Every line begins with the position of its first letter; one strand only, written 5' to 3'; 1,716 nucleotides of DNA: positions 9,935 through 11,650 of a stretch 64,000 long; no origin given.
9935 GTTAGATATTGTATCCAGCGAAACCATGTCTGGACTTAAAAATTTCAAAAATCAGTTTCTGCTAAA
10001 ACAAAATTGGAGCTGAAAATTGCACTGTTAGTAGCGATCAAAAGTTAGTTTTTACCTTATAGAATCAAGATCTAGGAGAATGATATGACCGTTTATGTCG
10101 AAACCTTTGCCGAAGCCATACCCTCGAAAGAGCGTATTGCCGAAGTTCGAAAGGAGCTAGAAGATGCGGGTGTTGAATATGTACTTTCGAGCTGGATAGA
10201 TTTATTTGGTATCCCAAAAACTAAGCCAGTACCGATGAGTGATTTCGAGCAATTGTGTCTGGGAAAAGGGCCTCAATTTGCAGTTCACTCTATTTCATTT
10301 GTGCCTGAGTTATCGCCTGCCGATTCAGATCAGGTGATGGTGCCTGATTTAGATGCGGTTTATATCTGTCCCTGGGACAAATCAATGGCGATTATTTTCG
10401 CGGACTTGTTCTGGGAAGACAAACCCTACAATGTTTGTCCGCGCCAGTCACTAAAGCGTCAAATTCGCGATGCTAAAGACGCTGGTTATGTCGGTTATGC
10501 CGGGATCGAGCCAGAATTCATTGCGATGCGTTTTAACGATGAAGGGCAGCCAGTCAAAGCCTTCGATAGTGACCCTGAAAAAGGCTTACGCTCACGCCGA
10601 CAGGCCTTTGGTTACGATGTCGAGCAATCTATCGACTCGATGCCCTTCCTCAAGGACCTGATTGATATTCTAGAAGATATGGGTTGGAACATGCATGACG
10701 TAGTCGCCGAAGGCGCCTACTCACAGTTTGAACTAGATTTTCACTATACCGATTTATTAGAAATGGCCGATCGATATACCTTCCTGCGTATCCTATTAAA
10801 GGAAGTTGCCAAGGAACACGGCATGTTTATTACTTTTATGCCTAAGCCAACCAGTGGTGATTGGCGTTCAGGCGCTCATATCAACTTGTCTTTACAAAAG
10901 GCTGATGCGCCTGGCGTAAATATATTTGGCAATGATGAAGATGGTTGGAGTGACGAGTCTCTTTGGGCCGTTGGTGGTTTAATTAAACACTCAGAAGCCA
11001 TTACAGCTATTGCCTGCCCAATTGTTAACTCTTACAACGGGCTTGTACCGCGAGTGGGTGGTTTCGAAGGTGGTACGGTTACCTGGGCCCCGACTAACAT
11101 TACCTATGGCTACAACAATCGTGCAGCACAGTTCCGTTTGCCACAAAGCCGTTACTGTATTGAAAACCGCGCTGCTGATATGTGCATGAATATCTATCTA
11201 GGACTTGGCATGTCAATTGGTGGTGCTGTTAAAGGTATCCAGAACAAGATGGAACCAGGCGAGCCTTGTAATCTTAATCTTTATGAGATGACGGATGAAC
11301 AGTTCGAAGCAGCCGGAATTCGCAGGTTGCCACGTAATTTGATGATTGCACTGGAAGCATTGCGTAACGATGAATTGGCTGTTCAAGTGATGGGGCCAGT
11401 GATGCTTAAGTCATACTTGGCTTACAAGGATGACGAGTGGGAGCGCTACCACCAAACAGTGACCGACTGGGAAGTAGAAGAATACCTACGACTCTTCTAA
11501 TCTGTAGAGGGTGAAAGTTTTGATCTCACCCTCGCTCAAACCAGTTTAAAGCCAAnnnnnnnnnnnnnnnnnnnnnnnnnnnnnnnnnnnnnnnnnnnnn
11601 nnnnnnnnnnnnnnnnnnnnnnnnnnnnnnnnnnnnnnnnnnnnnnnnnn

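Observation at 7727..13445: Compact Lrp-associated pathway built on a non-canonical GS-fold ligase: candidate undescribed amine/acid conjugation-catabolism system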

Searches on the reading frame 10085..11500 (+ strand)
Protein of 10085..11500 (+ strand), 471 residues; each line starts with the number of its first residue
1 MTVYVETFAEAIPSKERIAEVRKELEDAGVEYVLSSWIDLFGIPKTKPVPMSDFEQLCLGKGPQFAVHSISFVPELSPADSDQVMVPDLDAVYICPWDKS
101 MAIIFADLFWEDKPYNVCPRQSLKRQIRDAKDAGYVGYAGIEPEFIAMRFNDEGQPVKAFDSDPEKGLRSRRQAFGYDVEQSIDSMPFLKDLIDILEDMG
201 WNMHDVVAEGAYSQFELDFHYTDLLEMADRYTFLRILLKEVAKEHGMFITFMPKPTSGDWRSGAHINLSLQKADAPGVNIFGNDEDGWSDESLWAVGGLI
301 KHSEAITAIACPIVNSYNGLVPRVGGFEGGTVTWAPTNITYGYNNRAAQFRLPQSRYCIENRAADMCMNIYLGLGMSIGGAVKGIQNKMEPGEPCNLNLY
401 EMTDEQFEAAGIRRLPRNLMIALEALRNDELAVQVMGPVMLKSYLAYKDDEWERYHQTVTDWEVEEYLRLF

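Call 3: search_protein_families(library=pfam, proteins=[window:10085-11500:+], max_evalue=0.01)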
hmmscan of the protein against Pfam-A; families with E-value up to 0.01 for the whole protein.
window:10085-11500:+ (471 aa): 2 families
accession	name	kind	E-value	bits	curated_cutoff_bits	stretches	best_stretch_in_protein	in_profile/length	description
PF00120.29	Gln-synt_C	-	8.1e-85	285.3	24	1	117-467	2-344/344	Glutamine synthetase, catalytic domain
PF03951.24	Gln-synt_N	-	1.6e-05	24.9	33.4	1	30-110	2-81/82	Glutamine synthetase, beta-Grasp domain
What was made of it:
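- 10085..11500 (+): GS-fold ATP-dependent carboxylate-amine ligase of a distinct clade, sister to GmaS. Gln-synt_C 285 bits (call 3).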

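Call 4: search_protein_families(library=ncbifam, proteins=[window:10085-11500:+], max_evalue=0.01)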
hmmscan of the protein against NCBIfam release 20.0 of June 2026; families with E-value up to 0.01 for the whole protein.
window:10085-11500:+ (471 aa): 5 families
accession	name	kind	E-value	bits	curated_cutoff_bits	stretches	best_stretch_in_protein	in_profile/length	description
TIGR03105.1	gln_synth_III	equivalog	1.1e-104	350.4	469.6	1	23-468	3-434/435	type III glutamate--ammonia ligase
TIGR00653.1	GlnA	equivalog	1.1e-84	284.9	429.15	1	20-468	2-461/462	type I glutamate--ammonia ligase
NF045547.1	GGputSyn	equivalog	4.1e-54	184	650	1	20-463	4-438/438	gamma-glutamylputrescine synthetase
NF007006.0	PRK09469.1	equivalog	2.9e-40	138.2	845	1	23-467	8-466/469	glutamate--ammonia ligase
NF041605.1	gln_syn_GlnII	equivalog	3.2e-08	33.1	500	1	195-271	156-233/333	glutamine synthetase GlnII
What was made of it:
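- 10085..11500 (+): TIGR03105 350 below 469.6, GlnA 285 below 429, PuuA 184 below 650 (call 4).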

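Call 7: find_related_loci(query=window:10085-11500:+, collection=genome_contigs, flank=10000)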
Query window:10085-11500:+ (471 aa) in genome_contigs; peptide patterns used: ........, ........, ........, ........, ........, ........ (x = any residue, [..] = any of these).
211 stretches matched a pattern; 202 encode a relative of the query (tblastn E <= 1e-3); the best 80 are kept; 80 distinct loci.
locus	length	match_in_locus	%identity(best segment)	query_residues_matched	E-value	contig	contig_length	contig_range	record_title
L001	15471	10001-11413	98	1-471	0e+0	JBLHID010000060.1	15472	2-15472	MAG: Polaribacter sp. isolate 3300054975_95 Ga0535640_0003981, whole genome shotgun sequence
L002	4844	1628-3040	97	1-471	0e+0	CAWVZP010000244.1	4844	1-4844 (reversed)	MAG TPA_asm: uncultured Gammaproteobacteria bacterium isolate ERR3589578_binner13_84 genome assembly, contig: ERZ7463456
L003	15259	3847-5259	94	1-471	0e+0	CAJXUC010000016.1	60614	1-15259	MAG TPA_asm: uncultured Gammaproteobacteria bacterium isolate SRR3933286_bin.3_MetaBAT_v2.12.1_MAG genome assembly, cont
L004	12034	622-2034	93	1-471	0e+0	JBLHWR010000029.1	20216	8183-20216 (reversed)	MAG: Gammaproteobacteria bacterium isolate 3300046534_155 Ga0491194_0005238, whole genome shotgun sequence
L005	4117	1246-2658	93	1-471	0e+0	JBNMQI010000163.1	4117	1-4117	MAG: Gammaproteobacteria bacterium isolate 3300053698_165 Ga0535657_0046411, whole genome shotgun sequence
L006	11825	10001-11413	85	1-471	0e+0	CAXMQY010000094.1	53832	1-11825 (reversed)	MAG: uncultured Haliangium sp. isolate 07C-BC-St05_bin.3.orig genome assembly, contig: k141_2887351, whole genome shotgu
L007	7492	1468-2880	84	1-471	0e+0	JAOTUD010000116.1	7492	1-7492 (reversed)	MAG: Gammaproteobacteria bacterium isolate 13_July_SF_Bin40 13_July_SF_Bin40_scaffold_4484_c1, whole genome shotgun sequ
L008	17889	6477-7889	83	1-471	0e+0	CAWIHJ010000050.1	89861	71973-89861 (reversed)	MAG: uncultured Gammaproteobacteria bacterium isolate MFD03551.bin.2.9 genome assembly, contig: contig_51901, whole geno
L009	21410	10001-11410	82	2-471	0e+0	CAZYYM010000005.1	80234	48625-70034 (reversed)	MAG TPA_asm: uncultured Gammaproteobacteria bacterium isolate binchicken_co275_23 genome assembly, contig: NODE_213_leng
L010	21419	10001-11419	82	1-471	0e+0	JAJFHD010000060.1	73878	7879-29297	MAG: Alphaproteobacteria bacterium isolate OFTM70 OFTM70_59, whole genome shotgun sequence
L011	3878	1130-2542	82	1-471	0e+0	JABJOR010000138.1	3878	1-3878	MAG: Rhodospirillales bacterium isolate SI075_bin47 k141_630139, whole genome shotgun sequence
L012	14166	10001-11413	82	1-471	0e+0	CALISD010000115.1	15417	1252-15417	MAG: uncultured Granulosicoccaceae bacterium isolate R3_Bin_Bin_87_1 genome assembly, contig: c_000001444405, whole geno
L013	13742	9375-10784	81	2-471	0e+0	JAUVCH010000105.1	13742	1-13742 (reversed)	MAG: Gammaproteobacteria bacterium isolate CSMAG_266 CSMAG_266_k141_3157533_length_13742_cov_8.9847, whole genome shotgu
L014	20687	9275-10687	82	1-471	0e+0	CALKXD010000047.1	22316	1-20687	MAG: uncultured Granulosicoccaceae bacterium isolate B4_Bin_MAXBIN__032_sub_1 genome assembly, contig: c_000000343649, w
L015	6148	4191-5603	81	1-471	0e+0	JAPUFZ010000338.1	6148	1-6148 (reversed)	MAG: Gammaproteobacteria bacterium isolate A5-S04_105 A5-S04_105_cg338, whole genome shotgun sequence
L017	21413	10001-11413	80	1-471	0e+0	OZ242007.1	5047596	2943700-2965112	MAG: Arenicellales bacterium isolate 2a8091be-2230-4377-859d-c70952c9977b genome assembly, chromosome: 1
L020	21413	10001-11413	80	1-471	0e+0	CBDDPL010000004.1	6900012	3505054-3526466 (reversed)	MAG: Denitrobaculum sp. isolate 3be665f0-f184-4678-b6b7-05c68c88e287 genome assembly, contig: chromosome_2, whole genome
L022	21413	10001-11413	80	1-471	0e+0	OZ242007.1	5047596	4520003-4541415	MAG: Arenicellales bacterium isolate 2a8091be-2230-4377-859d-c70952c9977b genome assembly, chromosome: 1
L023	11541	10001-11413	80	1-471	0e+0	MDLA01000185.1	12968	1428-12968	Chromatiales bacterium (ex Bugula neritina AB1) isolate AB1-2 AB833_contig000185, whole genome shotgun sequence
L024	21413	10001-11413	80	1-471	0e+0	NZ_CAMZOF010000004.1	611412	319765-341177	Pelagibius sp. Alg239-R121 NODE_4_length_611412_cov_70.2609, whole genome shotgun sequence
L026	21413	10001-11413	79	1-471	0e+0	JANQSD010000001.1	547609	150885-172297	MAG: Arenicellales bacterium isolate IP29b_bin.88 k99_3464087, whole genome shotgun sequence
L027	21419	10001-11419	78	1-471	0e+0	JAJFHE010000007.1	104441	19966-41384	MAG: Hyphomicrobiales bacterium isolate OFTM97 OFTM97_6, whole genome shotgun sequence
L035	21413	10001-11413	77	1-471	0e+0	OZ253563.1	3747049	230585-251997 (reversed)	MAG: Arenicellales bacterium isolate d7a5d0b4-cbae-4db0-9a13-9ca8b385098f genome assembly, chromosome: 1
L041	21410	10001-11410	77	3-471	0e+0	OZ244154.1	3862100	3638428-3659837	MAG: Aestuariivirgaceae bacterium isolate 5d58ee39-098d-494c-bd90-57b7a1f43d2a genome assembly, chromosome: 1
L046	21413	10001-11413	77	1-471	0e+0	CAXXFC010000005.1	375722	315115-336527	MAG: Arenicellales bacterium isolate 9a01abd2-b5de-4981-b0ad-ec789211487c genome assembly, contig: contig_5, whole genom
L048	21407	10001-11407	77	1-471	0e+0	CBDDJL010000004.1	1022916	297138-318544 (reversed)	MAG: Rhodospirillales bacterium isolate 31c28a96-7474-444d-91f1-dcec9bbdbe2f genome assembly, contig: contig_4, whole ge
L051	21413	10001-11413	75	1-471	0e+0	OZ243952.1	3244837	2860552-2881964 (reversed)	MAG: Arenicellales bacterium isolate fb6db215-cce2-4ab8-810b-2160e42eb6f5 genome assembly, chromosome: 1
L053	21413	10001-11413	76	3-471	0e+0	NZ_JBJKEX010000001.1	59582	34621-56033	Hansschlegelia beijingensis strain Geo2-2 NODE_1_length_59582_cov_65.443932, whole genome shotgun sequence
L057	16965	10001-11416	75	1-471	0e+0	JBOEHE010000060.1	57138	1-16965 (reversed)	MAG: Arenicella sp. isolate PBSgam11 PBS13d_contig_3031, whole genome shotgun sequence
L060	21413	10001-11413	74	1-471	0e+0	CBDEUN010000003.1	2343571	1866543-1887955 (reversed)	MAG: Arenicellales bacterium isolate ddc2e614-7ccd-4de8-a6f4-cf4be92c68d5 genome assembly, contig: contig_3, whole genom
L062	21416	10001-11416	74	1-471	0e+0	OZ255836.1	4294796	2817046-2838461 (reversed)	MAG: Gammaproteobacteria bacterium isolate ca7a236c-5591-4785-93cc-85d1117cbe75 genome assembly, chromosome: 1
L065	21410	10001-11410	74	4-471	0e+0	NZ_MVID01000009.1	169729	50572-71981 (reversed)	Mycolicibacterium parafortuitum strain CCUG 20999 Mycobacterium_parafortuitum_CCUG20999_contig9, whole genome shotgun se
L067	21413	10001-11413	73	3-471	0e+0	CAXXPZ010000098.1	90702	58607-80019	MAG: uncultured Ruegeria sp. isolate 6fb33499-5c2c-4897-8475-b59f5cda82c2 genome assembly, contig: contig_98, whole geno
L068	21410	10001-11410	72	3-471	0e+0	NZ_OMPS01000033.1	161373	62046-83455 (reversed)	Ruegeria sp. EL01 isolate Ruegeria sp. strain EL01, whole genome shotgun sequence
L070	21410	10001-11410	72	3-471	0e+0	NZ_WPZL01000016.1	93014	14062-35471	Ruegeria lacuscaerulensis strain HKCCD5857 NODE_16, whole genome shotgun sequence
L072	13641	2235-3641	73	3-471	0e+0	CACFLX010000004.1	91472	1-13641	uncultured Pelagibacteraceae bacterium isolate AG-414-B08 genome assembly, contig: AG-414-B08_NODE_4, whole genome shotg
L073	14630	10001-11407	73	3-471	0e+0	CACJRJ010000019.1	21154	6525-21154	uncultured Pelagibacteraceae bacterium isolate AG-447-O06 genome assembly, contig: AG-447-O06_NODE_19, whole genome shot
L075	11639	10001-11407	73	3-471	0e+0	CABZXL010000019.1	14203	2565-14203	MAG: uncultured Pelagibacteraceae bacterium isolate AG-343-C02 genome assembly, contig: AG-343-C02_NODE_20, whole genome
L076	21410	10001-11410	72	3-471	0e+0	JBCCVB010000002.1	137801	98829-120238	MAG: Pseudomonadota bacterium isolate P01_E01_bin.28 k141_674098_length_137801_cov_15.0000, whole genome shotgun sequenc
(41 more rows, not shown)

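Call 8: find_homologous_proteins(query=window:10085-11500:+)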
Query window:10085-11500:+ (471 aa): 3216 proteins with E <= 0.001 among 8000 candidates; the best 120 are listed.
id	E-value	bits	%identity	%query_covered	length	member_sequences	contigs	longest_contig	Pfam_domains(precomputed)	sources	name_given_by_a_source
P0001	0.0e+0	1073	97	100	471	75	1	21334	PF00120.30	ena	-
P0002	0.0e+0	1064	96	100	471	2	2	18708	PF03951.25,PF00120.30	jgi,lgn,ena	-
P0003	0.0e+0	1063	96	100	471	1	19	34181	PF03951.25,PF00120.30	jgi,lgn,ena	jgi:glutamine synthetase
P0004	8.3e-298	1006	89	100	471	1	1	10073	PF00120.30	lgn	-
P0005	1.2e-282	956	86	100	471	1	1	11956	PF00120.30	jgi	jgi:glutamine synthetase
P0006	4.9e-282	954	85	100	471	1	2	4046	PF03951.25,PF00120.30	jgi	-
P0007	6.9e-281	950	86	100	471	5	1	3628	PF03951.25,PF00120.30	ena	-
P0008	1.9e-280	949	85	100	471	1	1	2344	PF03951.25,PF00120.30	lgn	-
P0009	2.2e-280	949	85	100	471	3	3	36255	PF00120.30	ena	-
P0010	3.9e-280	948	85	100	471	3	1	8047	PF00120.30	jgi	jgi:glutamine synthetase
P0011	1.9e-279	946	84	100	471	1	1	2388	PF03951.25,PF00120.30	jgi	jgi:glutamine synthetase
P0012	3.0e-279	945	85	100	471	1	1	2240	PF03951.25,PF00120.30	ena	-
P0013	3.5e-279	945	84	100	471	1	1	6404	PF00120.30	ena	-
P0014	5.4e-279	944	85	100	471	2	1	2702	PF03951.25,PF00120.30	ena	-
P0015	5.5e-279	944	84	100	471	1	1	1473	PF00120.30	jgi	jgi:glutamine synthetase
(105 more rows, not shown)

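Call 13: search_protein_families(library=pfam, proteins=[L072:4792-5961:+, L072:5958-7655:+, L072:7652-8239:+, L072:8244-9017:+, L072:9010-10491:+, L072:10494-11351:+, L072:11401-12615:+, L068:11748-13406:+, L068:14652-15539:-, L068:6690-7076:+], max_evalue=0.001)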
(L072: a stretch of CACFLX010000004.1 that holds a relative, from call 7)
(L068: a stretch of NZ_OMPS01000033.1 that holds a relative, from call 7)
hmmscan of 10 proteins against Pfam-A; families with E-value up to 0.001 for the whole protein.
L072:4792-5961:+ (389 aa): 1 family
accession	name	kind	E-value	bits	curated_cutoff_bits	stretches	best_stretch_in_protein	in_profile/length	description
PF00296.26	Bac_luciferase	-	2.8e-45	155.5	27.9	1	1-340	1-308/314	Luciferase-like monooxygenase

L072:5958-7655:+ (565 aa): 3 families
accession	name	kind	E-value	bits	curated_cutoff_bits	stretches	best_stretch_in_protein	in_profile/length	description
PF02775.26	TPP_enzyme_C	-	1.2e-38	132.7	21.9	1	397-544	1-151/151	Thiamine pyrophosphate enzyme, C-terminal TPP binding domain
PF02776.23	TPP_enzyme_N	-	3.3e-33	114.4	26.8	1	8-125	2-119/119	Thiamine pyrophosphate enzyme, N-terminal TPP binding domain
PF00205.28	TPP_enzyme_M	-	1.2e-30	106.4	30.4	1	198-334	1-137/137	Thiamine pyrophosphate enzyme, central domain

L072:7652-8239:+ (195 aa): 1 family
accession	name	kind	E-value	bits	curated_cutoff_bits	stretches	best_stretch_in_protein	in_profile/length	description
PF06684.16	AA_synth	-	2.3e-63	213.2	27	1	5-181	1-175/175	Amino acid synthesis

L072:8244-9017:+ (257 aa): 7 families
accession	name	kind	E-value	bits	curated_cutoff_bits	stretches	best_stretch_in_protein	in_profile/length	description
PF00561.26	Abhydrolase_1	-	6.9e-23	82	25.8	1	21-127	2-116/245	alpha/beta hydrolase fold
PF12697.13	Abhydrolase_6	-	7e-11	43.6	26.3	1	22-247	1-215/217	Alpha/beta hydrolase family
PF03096.20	Ndr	-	2.2e-09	36.9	23.3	1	17-228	21-248/283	Ndr family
PF12146.15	Hydrolase_4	-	6.4e-09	35.9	27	1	22-238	7-234/239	Serine aminopeptidase, S33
PF02089.21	Palm_thioest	-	2.4e-06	27.9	26.8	1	21-154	1-148/254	Palmitoyl protein thioesterase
PF03959.19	FSH1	-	4e-05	23.8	21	0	87-236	105-199/211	Serine hydrolase (FSH1)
PF06028.17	DUF915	-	0.00027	20.8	22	0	73-160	93-186/255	Alpha/beta hydrolase of unknown function (DUF915)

L072:9010-10491:+ (493 aa): 1 family
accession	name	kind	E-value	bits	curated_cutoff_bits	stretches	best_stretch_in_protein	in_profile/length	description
PF00171.27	Aldedh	-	3.4e-160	534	23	1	15-476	1-460/461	Aldehyde dehydrogenase family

L072:10494-11351:+ (285 aa): 1 family
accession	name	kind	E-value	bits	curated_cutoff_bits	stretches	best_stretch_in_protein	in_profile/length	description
PF00892.27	EamA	-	4e-27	95.6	28.2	2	146-281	3-133/135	EamA-like transporter family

L072:11401-12615:+ (404 aa): 2 families
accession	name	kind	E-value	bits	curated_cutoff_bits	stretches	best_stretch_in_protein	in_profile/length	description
PF13458.12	Peripla_BP_6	-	8.4e-29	101.7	31.7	1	34-339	2-308/343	Periplasmic binding protein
PF01094.35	ANF_receptor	-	2.1e-24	86.7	25.4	1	54-376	3-331/353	Receptor family ligand binding region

L068:11748-13406:+ (552 aa): 1 family
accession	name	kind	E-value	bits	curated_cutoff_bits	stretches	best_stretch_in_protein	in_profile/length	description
PF02028.23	BCCT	-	2.1e-147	492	27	1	30-535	2-483/485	BCCT, betaine/carnitine/choline family transporter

L068:14652-15539:- (295 aa): 3 families
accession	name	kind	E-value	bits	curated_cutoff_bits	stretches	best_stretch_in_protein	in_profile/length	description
PF03060.21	NMO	-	1.4e-21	77.7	28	1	87-236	107-256/331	Nitronate monooxygenase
PF00478.31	IMPDH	-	3.6e-09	36.5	25.6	1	148-211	177-245/345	IMP dehydrogenase / GMP reductase domain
PF01070.24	FMN_dh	-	7.6e-06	25.6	24.9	1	122-206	226-306/350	FMN-dependent dehydrogenase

L068:6690-7076:+ (128 aa): 3 families
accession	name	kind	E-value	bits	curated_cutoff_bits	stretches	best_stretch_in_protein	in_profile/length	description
PF13592.12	HTH_33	-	5.9e-05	23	25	1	82-116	6-40/60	Winged helix-turn helix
PF13565.12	HTH_32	-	0.00039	21.4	33.7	0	66-107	32-73/73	Homeodomain-like domain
PF01498.24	HTH_Tnp_Tc3_2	-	0.00042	21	31.5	1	71-116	4-48/72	Transposase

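Call 15: search_solved_structures(query=window:10085-11500:+, max_evalue=1e-20)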
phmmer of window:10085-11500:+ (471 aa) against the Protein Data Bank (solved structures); distinct sequences matched with E-value up to 1e-20: 35.
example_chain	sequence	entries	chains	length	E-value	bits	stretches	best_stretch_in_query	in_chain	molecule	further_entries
9qur_A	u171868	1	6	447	1.1e-69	239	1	16-470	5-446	Glutamate--methylamine ligase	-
8oow_A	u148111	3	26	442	1.9e-63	218.5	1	20-470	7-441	Glutamine synthetase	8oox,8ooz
7tdv_A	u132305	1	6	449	4.9e-61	210.5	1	20-469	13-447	Glutamine synthetase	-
7tf6_A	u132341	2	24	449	9.1e-61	209.6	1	20-469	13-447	Glutamine synthetase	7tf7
9y4a_A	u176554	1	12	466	9.9e-61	209.5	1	20-469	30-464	Glutamine synthetase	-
7cql_A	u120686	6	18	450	2e-58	201.9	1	13-464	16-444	Type III glutamate--ammonia ligase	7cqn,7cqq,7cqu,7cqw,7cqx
8ufj_A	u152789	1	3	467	6.5e-56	193.6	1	15-470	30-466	Glutamine synthetase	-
8s59_O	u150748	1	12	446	7.6e-56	193.4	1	15-470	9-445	Glutamine synthetase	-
8tfb_A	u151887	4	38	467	8.5e-56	193.2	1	15-470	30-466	Glutamine synthetase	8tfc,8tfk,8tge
8ool_A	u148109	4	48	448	1.8e-55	192.2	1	21-469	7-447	Glutamine synthetase from Methanothermococcus thermolithotrophicus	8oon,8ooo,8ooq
4s0r_A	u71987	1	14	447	3.1e-55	191.4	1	20-469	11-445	Glutamine synthetase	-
7tfc_A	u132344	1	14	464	3.3e-55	191.3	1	19-469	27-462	Glutamine synthetase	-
4lnf_A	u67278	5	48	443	3.5e-55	191.2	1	20-469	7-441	Glutamine synthetase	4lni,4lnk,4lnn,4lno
7tdp_A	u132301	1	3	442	3.1e-54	188.1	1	24-471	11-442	Glutamine synthetase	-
7tfa_B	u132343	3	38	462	3.1e-54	188.1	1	23-471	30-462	Glutamine synthetase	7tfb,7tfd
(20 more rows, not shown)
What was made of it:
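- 10085..11500 (+): Best PDB match is glutamate-methylamine ligase 9qur, 239 bits (call 15).
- The ligase is closest to GmaS (calls 4, 15).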

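Call 19: search_protein_families(library=pfam, proteins=[L046:13515-14342:+, L014:5735-7099:+, L023:7898-8914:+, L048:3425-4489:-, L051:11556-12410:+, L013:12218-12595:+, L070:6673-7536:+, L017:12441-13340:+, L048:8872-9909:+, L023:6120-6434:+], max_evalue=0.001)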
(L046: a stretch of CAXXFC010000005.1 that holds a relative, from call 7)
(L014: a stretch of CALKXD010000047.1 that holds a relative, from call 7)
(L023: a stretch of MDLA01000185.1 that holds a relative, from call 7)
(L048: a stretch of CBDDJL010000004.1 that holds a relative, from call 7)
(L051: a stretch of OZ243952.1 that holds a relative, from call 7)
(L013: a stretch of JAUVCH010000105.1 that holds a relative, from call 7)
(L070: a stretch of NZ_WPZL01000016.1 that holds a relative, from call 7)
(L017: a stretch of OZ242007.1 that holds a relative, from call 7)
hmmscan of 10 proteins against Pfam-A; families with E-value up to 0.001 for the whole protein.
L046:13515-14342:+ (275 aa): 4 families
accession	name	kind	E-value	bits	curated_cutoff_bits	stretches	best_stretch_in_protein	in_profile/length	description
PF00005.33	ABC_tran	-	2.3e-32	112.9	25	1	38-176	2-136/137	ABC transporter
PF13245.12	AAA_19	-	5.4e-05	23.8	25.1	0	44-220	8-121/134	AAA domain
PF02463.25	SMC_N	-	8.6e-05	22.5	40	0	144-212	132-204/220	RecF/RecN/SMC N terminal domain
PF00004.35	AAA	-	0.0009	20.1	21.2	0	51-88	2-37/131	ATPase family associated with various cellular activities (AAA)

L014:5735-7099:+ (454 aa): 2 families
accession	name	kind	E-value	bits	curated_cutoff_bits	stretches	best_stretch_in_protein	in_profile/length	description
PF00355.32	Rieske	-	1.7e-17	63.6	20.3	1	52-132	2-83/88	Rieske [2Fe-2S] domain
PF19301.5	LigXa_C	-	1.7e-07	31.2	27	0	160-217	1-58/304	LigXa C-terminal domain like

L023:7898-8914:+ (338 aa): 2 families
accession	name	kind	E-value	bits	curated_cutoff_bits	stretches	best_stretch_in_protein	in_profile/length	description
PF02826.25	2-Hacid_dh_C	-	2.8e-46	157.6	25.1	1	128-300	2-178/178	D-isomer specific 2-hydroxyacid dehydrogenase, NAD binding domain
PF00389.36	2-Hacid_dh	-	1.4e-05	25.2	24.6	1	54-185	28-103/134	D-isomer specific 2-hydroxyacid dehydrogenase, catalytic domain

L048:3425-4489:- (354 aa): 2 families
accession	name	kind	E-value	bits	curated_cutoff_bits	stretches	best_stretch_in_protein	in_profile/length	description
PF09084.16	NMT1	-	3.9e-12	47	20.5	1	101-260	55-216/216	NMT1/THI5 like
PF13379.11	NMT1_2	-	2.8e-07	31.1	24.7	1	132-265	120-248/252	NMT1-like family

L051:11556-12410:+ (284 aa): 1 family
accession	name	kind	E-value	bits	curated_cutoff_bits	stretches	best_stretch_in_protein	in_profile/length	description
PF00528.27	BPD_transp_1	-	5.3e-25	88.7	26.4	1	105-274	1-178/184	Binding-protein-dependent transport system inner membrane component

L013:12218-12595:+ (125 aa): 0 families

L070:6673-7536:+ (287 aa): 2 families
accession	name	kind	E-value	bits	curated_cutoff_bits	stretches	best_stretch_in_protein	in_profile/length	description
PF03060.21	NMO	-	4.8e-29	102.2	28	2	80-225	106-252/331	Nitronate monooxygenase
PF00478.31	IMPDH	-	5e-10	39.3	25.6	1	2-42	23-63/345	IMP dehydrogenase / GMP reductase domain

L017:12441-13340:+ (299 aa): 3 families
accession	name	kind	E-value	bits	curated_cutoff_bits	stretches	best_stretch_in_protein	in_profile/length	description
PF13522.11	GATase_6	-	9.3e-19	68.2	27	1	140-270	8-130/130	Glutamine amidotransferase domain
PF13537.11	GATase_7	-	1.2e-15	58.1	25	1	149-275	2-122/123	Glutamine amidotransferase domain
PF13230.11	GATase_4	-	1.3e-05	24.7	23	1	132-215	64-143/272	Glutamine amidotransferases class-II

L048:8872-9909:+ (345 aa): 1 family
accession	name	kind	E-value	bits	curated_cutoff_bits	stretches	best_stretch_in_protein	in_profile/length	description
PF00491.26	Arginase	-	1.9e-61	208.5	22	1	48-322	2-277/280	Arginase family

L023:6120-6434:+ (104 aa): 2 families
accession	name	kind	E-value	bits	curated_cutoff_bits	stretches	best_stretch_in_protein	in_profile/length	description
PF00355.32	Rieske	-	7.5e-15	55.1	20.3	1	4-90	1-87/88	Rieske [2Fe-2S] domain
PF13806.12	Rieske_2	-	1.6e-08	34.8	27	1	4-101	1-103/104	Rieske-like [2Fe-2S] domain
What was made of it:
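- Transporters embedded in the operon point to an external substrate (calls 13, 19).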
